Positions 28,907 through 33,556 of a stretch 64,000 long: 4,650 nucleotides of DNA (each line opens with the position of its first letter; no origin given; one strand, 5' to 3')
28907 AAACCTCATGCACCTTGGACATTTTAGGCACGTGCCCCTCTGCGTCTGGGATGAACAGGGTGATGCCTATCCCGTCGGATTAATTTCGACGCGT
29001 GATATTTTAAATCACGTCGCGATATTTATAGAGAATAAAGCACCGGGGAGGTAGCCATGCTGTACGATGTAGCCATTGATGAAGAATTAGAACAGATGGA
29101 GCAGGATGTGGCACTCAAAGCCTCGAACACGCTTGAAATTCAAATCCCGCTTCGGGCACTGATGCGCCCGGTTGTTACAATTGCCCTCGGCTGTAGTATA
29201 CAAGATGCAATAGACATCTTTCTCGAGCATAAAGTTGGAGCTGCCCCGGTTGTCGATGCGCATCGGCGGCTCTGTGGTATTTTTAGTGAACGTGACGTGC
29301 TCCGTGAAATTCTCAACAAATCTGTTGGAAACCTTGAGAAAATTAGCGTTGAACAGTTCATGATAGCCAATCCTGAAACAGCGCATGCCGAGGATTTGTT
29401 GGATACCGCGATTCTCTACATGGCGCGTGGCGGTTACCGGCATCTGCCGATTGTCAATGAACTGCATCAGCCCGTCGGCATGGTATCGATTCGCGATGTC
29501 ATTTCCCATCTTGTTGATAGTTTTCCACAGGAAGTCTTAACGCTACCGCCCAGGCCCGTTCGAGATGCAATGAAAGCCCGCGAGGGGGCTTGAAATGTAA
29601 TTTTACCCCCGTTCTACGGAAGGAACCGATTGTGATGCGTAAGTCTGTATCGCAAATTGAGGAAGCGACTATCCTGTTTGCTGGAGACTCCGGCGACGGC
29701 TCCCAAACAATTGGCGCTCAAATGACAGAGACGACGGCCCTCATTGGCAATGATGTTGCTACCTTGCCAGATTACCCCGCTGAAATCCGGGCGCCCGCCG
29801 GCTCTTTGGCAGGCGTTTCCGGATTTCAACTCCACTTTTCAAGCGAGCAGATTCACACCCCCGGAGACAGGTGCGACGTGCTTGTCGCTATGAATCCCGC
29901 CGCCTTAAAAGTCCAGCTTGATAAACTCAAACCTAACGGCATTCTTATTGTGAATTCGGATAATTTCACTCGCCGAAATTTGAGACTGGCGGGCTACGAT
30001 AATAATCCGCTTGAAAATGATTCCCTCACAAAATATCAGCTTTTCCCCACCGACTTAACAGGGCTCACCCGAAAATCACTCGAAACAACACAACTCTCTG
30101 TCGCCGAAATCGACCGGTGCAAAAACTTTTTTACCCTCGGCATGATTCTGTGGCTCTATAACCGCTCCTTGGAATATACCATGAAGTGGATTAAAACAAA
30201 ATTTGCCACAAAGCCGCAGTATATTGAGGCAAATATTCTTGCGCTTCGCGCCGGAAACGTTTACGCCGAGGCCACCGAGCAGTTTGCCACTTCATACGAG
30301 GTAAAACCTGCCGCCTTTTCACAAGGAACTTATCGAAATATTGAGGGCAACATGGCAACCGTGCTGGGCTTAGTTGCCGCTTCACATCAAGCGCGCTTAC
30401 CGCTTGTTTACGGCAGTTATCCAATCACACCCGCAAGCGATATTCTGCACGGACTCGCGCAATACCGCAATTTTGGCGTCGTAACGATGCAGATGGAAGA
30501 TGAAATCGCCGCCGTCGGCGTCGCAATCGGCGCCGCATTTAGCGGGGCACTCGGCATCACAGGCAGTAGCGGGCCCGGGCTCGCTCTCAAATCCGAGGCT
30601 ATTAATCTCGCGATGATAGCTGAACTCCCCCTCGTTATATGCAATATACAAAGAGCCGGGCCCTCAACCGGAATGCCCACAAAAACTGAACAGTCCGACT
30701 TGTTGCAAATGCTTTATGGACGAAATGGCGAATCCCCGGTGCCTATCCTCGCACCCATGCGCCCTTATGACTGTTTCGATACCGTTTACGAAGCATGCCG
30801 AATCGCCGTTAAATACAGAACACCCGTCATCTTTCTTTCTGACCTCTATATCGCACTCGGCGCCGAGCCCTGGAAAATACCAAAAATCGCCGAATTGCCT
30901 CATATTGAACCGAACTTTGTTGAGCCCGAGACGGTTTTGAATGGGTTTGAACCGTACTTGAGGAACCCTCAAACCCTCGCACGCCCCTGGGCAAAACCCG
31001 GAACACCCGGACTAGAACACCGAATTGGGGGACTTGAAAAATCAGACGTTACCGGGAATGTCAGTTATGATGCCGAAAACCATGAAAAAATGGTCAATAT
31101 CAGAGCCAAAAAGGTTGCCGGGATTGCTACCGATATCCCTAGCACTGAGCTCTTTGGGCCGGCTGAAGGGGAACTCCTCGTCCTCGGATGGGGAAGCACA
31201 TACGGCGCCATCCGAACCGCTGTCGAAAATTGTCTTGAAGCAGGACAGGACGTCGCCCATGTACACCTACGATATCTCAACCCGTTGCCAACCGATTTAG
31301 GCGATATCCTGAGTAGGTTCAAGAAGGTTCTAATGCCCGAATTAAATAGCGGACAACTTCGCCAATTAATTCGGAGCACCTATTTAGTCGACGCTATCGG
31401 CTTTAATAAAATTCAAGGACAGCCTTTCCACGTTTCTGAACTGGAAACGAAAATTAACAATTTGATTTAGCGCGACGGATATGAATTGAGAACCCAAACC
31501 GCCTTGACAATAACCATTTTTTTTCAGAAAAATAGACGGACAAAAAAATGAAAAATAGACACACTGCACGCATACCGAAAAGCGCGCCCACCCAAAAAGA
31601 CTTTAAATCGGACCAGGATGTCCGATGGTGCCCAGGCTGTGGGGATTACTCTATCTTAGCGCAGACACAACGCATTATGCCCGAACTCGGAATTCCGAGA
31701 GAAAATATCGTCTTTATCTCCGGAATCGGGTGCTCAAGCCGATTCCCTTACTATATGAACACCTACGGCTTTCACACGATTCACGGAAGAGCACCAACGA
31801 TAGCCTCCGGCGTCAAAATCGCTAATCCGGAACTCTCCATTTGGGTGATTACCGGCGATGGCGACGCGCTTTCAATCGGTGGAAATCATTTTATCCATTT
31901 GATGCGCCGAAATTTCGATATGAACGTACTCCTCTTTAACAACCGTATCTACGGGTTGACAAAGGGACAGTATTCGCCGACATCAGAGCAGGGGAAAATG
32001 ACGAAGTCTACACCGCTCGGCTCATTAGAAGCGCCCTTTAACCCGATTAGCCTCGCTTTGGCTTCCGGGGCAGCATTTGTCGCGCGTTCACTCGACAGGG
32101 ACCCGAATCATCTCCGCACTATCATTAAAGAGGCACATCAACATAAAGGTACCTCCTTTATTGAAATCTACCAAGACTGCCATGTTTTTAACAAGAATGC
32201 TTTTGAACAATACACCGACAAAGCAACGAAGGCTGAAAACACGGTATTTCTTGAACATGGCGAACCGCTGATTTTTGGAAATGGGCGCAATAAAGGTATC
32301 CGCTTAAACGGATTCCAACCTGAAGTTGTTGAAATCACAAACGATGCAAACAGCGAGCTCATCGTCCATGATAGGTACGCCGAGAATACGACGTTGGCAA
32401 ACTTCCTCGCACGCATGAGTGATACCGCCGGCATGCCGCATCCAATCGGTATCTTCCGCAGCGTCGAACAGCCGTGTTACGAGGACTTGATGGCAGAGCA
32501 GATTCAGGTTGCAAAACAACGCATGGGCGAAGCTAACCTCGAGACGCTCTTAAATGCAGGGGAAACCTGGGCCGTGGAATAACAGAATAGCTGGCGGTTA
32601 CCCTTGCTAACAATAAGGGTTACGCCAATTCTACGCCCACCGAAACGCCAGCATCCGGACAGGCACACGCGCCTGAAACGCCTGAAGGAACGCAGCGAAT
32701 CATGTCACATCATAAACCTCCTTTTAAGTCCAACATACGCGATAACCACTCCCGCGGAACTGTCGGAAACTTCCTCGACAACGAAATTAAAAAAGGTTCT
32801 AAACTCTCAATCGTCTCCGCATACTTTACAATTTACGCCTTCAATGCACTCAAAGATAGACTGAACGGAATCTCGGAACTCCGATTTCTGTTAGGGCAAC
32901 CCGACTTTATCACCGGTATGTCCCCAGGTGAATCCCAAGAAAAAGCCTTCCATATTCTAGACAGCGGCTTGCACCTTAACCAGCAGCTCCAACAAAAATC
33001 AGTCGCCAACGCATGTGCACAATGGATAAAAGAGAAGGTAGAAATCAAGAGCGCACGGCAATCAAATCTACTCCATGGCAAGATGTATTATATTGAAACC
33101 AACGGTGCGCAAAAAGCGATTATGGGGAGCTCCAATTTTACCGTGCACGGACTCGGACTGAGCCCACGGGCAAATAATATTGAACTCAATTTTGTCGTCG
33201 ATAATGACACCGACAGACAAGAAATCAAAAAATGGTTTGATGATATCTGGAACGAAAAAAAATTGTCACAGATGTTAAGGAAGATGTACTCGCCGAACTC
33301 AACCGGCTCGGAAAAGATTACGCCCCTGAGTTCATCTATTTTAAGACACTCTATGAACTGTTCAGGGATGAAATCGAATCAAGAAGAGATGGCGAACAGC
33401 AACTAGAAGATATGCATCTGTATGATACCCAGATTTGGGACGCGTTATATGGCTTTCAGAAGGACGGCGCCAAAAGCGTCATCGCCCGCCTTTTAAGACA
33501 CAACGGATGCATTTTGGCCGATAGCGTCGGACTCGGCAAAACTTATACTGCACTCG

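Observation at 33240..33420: PLD-SNF2 reading frame broken exactly at an A8 homopolymer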

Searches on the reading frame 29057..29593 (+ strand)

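Call 7: search_protein_families(library=pfam, proteins=[window:29057-29593:+], max_evalue=0.01)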
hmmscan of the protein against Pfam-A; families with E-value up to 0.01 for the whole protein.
window:29057-29593:+ (178 aa): 1 family
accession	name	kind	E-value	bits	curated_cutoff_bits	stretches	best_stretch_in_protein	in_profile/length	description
PF00571.33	CBS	-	1.9e-25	89.3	24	2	36-86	6-56/57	CBS domain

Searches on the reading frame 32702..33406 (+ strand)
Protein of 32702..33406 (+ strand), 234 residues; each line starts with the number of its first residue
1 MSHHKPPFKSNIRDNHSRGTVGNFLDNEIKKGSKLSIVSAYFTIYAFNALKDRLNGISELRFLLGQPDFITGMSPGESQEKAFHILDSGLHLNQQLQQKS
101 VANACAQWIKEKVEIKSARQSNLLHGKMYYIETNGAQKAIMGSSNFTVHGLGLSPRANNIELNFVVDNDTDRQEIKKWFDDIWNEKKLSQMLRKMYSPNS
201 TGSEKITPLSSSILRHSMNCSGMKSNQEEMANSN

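Call 7: search_protein_families(library=pfam, proteins=[window:32702-33406:+], max_evalue=0.01)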
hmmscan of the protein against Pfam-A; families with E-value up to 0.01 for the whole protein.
window:32702-33406:+ (234 aa): 3 families
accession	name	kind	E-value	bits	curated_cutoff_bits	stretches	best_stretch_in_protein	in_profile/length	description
PF13091.12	PLDc_2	-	1.7e-11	44.6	27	1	31-183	7-132/132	PLD-like domain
PF09565.16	RE_NgoFVII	-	1.3e-09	38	23.8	1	25-184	9-150/162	NgoFVII restriction endonuclease N-terminal PLD domain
PF13090.12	PP_kinase_C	-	0.001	19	25.8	1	107-193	72-153/172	Polyphosphate kinase C-terminal domain 2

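Call 18: list_cluster_members(proteins=[P0001, window:32702-33403:+, window:36390-39887:+, window:40728-44225:+, window:44410-47907:+, window:31548-32579:+])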
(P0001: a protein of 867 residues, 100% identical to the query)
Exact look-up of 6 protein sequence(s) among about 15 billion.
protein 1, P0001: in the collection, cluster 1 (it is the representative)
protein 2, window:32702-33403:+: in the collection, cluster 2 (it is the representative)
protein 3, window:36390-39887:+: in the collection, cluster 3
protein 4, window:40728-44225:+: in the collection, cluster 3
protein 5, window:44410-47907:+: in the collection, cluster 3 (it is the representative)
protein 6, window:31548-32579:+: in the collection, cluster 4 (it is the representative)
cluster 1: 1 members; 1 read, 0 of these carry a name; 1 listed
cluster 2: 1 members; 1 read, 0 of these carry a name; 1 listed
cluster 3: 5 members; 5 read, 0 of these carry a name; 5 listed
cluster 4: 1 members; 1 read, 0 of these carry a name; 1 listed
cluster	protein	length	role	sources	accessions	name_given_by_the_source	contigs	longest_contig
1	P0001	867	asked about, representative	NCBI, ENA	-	-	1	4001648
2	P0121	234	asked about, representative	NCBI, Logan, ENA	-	-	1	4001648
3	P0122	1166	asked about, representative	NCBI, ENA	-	-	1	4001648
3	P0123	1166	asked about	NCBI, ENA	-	-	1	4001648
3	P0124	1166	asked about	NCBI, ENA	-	-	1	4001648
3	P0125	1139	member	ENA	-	-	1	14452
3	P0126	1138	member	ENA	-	-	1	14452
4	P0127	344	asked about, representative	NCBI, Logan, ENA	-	-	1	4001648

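Call 20: find_encoding_contigs(protein=P0121, flank=10000, max_places=10)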
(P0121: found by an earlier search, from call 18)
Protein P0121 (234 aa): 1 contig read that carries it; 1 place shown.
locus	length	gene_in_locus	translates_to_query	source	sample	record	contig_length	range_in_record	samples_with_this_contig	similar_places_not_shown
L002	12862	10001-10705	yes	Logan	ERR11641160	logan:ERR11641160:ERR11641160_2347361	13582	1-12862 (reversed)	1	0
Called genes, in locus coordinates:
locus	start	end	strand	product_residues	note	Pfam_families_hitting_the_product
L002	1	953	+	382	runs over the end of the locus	PF01041:DegT_DnrJ_EryC1, PF01212:Beta_elim_lyase (weak), PF00155:Aminotran_1_2, PF01053:Cys_Met_Meta_PP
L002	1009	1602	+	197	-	PF03692:CxxCxxCC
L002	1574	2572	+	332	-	PF09924:LPG_synthase_C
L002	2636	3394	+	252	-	PF04263:TPK_catalytic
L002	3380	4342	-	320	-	PF00291:PALP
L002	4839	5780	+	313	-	-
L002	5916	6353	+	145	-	PF00571:CBS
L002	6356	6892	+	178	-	PF00571:CBS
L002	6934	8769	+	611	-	PF01558:POR, PF01855:POR_N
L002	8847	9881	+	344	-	PF02775:TPP_enzyme_C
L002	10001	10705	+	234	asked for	PF09565:RE_NgoFVII (weak), PF13091:PLDc_2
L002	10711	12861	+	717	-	?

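Call 21: find_encoding_contigs(protein=P0125, flank=10000, max_places=6)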
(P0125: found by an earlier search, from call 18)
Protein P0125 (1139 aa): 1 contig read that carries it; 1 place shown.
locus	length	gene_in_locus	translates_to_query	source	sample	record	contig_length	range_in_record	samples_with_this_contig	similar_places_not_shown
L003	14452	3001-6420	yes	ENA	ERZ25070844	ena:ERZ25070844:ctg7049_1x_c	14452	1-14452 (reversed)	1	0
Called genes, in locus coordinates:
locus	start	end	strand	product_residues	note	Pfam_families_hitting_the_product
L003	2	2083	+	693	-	?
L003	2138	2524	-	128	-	-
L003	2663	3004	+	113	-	-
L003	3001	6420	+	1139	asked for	PF07669:Eco57I, PF02384:N6_Mtase, PF12950:TaqI_C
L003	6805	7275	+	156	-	PF08242:Methyltransf_12 (weak), PF13649:Methyltransf_25 (weak)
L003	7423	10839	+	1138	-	PF07669:Eco57I, PF02384:N6_Mtase, PF12950:TaqI_C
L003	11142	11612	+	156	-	PF08242:Methyltransf_12 (weak), PF13649:Methyltransf_25 (weak)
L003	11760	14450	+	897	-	?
